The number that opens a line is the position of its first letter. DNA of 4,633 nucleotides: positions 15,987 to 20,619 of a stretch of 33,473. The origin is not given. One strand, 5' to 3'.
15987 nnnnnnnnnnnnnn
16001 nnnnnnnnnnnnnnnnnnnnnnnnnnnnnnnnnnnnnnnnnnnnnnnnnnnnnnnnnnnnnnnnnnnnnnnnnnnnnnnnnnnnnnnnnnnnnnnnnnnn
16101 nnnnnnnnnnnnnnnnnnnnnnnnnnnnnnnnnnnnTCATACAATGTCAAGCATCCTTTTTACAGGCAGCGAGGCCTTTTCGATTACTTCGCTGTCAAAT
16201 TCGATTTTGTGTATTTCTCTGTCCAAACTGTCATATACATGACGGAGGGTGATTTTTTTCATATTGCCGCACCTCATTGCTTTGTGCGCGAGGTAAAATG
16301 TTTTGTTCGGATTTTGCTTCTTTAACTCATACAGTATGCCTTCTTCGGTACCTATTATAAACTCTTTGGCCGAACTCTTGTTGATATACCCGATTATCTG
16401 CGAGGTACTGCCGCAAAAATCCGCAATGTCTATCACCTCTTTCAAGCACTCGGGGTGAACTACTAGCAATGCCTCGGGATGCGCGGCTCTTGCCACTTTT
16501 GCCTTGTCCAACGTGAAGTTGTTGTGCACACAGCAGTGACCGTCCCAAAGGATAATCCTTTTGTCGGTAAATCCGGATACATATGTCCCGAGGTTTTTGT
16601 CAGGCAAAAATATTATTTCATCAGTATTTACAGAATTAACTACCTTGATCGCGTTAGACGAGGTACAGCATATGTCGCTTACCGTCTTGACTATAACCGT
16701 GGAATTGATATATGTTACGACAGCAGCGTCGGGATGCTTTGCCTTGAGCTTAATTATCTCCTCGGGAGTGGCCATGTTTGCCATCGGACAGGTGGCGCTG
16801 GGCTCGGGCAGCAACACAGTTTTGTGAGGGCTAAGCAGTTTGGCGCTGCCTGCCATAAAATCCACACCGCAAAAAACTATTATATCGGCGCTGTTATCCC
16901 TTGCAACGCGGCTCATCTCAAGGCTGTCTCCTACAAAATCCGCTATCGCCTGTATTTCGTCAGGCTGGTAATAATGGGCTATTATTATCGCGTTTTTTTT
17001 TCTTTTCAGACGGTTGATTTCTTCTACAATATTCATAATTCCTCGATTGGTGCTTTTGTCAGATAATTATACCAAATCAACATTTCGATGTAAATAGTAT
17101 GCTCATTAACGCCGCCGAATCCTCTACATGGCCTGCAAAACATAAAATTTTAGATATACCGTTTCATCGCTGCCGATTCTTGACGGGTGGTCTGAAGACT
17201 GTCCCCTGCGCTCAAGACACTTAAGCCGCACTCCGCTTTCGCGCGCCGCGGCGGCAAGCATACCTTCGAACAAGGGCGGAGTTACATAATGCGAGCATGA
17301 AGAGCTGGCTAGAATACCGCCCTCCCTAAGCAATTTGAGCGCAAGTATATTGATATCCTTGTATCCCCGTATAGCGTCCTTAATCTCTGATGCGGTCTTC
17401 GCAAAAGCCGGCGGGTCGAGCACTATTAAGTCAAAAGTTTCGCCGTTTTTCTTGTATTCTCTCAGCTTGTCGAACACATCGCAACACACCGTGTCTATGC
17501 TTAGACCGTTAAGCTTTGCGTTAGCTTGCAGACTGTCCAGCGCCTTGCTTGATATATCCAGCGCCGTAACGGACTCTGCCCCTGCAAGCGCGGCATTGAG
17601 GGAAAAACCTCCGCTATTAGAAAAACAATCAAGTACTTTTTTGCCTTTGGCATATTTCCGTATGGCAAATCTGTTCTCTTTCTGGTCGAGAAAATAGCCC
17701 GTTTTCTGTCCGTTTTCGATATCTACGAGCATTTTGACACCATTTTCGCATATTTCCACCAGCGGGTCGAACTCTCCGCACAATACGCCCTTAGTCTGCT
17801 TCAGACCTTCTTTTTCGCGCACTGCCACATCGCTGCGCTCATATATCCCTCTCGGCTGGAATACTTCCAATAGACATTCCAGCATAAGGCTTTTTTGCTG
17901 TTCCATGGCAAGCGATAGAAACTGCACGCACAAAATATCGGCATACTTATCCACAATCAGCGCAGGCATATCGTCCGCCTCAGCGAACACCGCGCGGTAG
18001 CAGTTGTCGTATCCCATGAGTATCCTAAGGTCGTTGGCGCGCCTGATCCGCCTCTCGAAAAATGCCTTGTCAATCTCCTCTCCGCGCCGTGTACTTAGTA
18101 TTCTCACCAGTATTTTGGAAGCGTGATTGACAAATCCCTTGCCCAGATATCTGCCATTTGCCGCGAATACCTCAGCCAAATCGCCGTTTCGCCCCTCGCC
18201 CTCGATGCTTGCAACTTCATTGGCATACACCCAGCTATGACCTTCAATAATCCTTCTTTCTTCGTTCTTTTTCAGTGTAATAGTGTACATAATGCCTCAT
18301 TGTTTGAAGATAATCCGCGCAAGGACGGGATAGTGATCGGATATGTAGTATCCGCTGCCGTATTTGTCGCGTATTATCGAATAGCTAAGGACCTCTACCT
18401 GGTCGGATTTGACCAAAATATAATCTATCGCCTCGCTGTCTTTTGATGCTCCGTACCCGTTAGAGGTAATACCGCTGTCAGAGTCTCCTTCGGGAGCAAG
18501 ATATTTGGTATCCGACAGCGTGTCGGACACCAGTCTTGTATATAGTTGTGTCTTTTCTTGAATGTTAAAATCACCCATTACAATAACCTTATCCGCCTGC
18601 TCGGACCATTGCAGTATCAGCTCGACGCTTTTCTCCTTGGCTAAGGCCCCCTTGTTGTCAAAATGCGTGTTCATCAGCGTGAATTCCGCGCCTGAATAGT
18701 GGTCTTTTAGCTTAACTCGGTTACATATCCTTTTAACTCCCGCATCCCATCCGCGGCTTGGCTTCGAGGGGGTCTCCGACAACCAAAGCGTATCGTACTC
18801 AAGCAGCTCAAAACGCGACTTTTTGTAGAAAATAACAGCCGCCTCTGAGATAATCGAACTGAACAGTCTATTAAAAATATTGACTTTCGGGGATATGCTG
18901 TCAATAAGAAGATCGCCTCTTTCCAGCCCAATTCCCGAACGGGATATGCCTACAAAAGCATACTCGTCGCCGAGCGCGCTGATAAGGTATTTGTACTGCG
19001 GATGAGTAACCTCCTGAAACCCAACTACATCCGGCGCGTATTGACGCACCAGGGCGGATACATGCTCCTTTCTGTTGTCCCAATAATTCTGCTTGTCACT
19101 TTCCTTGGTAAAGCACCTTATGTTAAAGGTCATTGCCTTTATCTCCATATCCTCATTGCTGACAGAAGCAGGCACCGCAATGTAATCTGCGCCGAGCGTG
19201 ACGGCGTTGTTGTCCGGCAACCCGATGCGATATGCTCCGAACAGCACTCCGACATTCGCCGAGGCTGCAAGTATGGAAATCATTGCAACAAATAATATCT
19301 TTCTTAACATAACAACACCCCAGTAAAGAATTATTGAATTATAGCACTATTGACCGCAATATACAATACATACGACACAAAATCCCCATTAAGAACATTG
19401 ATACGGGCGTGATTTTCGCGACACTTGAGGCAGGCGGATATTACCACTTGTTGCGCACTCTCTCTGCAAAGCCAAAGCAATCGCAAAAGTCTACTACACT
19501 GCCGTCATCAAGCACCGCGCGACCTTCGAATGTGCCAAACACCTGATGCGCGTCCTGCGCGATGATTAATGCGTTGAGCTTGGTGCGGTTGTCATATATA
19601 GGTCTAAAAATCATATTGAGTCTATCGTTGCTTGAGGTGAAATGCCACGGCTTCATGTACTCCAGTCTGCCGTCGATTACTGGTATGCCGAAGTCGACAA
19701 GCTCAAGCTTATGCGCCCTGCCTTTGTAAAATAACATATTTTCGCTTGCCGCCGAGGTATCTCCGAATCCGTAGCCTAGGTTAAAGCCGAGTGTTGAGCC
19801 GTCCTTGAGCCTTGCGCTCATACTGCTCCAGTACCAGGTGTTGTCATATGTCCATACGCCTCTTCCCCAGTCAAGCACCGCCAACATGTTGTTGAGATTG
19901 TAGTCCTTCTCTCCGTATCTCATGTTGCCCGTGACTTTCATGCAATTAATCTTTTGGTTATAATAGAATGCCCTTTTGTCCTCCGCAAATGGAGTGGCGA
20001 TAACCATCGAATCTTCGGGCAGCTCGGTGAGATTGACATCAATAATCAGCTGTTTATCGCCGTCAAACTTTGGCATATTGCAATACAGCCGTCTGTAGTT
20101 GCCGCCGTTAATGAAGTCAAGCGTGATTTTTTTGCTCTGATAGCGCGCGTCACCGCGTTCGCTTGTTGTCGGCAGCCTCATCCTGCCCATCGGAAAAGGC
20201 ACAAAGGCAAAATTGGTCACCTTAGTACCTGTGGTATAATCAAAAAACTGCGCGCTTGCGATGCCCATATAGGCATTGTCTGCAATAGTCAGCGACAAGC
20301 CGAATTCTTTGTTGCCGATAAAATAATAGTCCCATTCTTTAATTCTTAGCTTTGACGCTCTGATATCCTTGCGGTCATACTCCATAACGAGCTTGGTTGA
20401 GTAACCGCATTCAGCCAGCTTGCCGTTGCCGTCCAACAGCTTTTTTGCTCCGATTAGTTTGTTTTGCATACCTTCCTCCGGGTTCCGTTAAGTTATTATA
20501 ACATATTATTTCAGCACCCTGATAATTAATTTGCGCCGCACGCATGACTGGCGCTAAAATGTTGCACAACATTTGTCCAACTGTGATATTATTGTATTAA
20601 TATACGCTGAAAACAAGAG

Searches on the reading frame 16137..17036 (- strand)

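Call 6: search_protein_families(library=pfam, proteins=[window:16137-17036:-])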
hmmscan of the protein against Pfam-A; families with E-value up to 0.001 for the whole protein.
window:16137-17036:- (299 aa): 1 family
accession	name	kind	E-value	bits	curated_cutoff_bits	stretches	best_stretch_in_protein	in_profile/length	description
PF02445.21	NadA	-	5.3e-121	403.7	27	1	5-297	1-295/295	Quinolinate synthetase A protein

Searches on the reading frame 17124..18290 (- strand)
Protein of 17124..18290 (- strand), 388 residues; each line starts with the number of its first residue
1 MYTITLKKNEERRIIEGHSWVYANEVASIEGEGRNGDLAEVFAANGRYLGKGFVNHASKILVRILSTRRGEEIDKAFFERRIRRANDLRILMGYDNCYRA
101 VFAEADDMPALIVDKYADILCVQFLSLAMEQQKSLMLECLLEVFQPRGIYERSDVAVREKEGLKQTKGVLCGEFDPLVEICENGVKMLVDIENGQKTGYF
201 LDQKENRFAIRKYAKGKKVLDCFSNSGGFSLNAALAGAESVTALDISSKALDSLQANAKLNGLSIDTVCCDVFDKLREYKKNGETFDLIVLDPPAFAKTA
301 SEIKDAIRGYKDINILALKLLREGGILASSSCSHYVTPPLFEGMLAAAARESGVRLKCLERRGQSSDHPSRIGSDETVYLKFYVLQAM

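Call 6: search_protein_families(library=pfam, proteins=[window:17124-18290:-])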
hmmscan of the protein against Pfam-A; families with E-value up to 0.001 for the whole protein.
window:17124-18290:- (388 aa): 14 families
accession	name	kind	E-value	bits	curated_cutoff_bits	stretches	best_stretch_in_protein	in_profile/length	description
PF10672.15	Methyltrans_SAM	-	6.4e-25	88.4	27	1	167-340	75-247/286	S-adenosylmethionine-dependent methyltransferase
PF17785.7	PUA_3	-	8.7e-22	77.1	22.6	1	4-66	1-63/64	PUA-like domain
PF03602.21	Cons_hypoth95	-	1.8e-13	51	24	1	210-308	36-134/182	Conserved hypothetical protein 95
PF13847.12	Methyltransf_31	-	6.1e-10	39.4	27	1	215-333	3-113/145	Methyltransferase domain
PF09445.16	Methyltransf_15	-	4.5e-08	33.3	22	1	217-294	2-80/165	RNA cap guanine-N2 methyltransferase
PF02475.24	TRM5-TYW2_MTfase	-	1.3e-07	32.2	28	1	182-311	5-128/164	TRM5/TYW2 methyltransferase domain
PF13649.12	Methyltransf_25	-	3.3e-07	31.3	27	1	219-291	1-70/97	Methyltransferase domain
PF02005.22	TRM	-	7.2e-07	29.2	27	1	212-317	46-150/376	N2,N2-dimethylguanosine tRNA methyltransferase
PF05175.20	MTS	-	1.6e-06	28.3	23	1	215-327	31-136/170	Methyltransferase small domain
PF06325.19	PrmA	-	9.5e-06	25.7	22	1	214-290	160-231/296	Ribosomal protein L11 methyltransferase (PrmA)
PF01728.25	FtsJ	-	5.7e-05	23.5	24.1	1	201-327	9-135/181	FtsJ-like methyltransferase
PF01189.24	Methyltr_RsmB-F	-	0.00045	20.4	27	0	218-314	11-111/199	16S rRNA methyltransferase RsmB/F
PF08241.18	Methyltransf_11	-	0.0005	21.1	21.2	0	226-291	7-66/95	Methyltransferase domain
PF01472.26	PUA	-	0.00068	20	24.8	0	3-65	2-63/74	PUA domain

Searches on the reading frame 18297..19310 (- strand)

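Call 6: search_protein_families(library=pfam, proteins=[window:18297-19310:-])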
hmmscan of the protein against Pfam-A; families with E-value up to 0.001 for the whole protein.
window:18297-19310:- (337 aa): 1 family
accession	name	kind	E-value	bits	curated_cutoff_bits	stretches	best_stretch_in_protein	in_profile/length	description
PF03372.29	Exo_endo_phos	-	1e-15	58.5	24.5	1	60-326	1-225/225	Endonuclease/Exonuclease/phosphatase family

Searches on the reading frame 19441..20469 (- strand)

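Call 6: search_protein_families(library=pfam, proteins=[window:19441-20469:-])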
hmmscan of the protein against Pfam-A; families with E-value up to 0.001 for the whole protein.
window:19441-20469:- (342 aa): 1 family
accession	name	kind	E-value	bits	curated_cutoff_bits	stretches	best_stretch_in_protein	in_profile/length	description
PF10974.15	DUF2804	-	1.1e-129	433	26.9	1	7-342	6-339/339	Domain of unknown function (DUF2804)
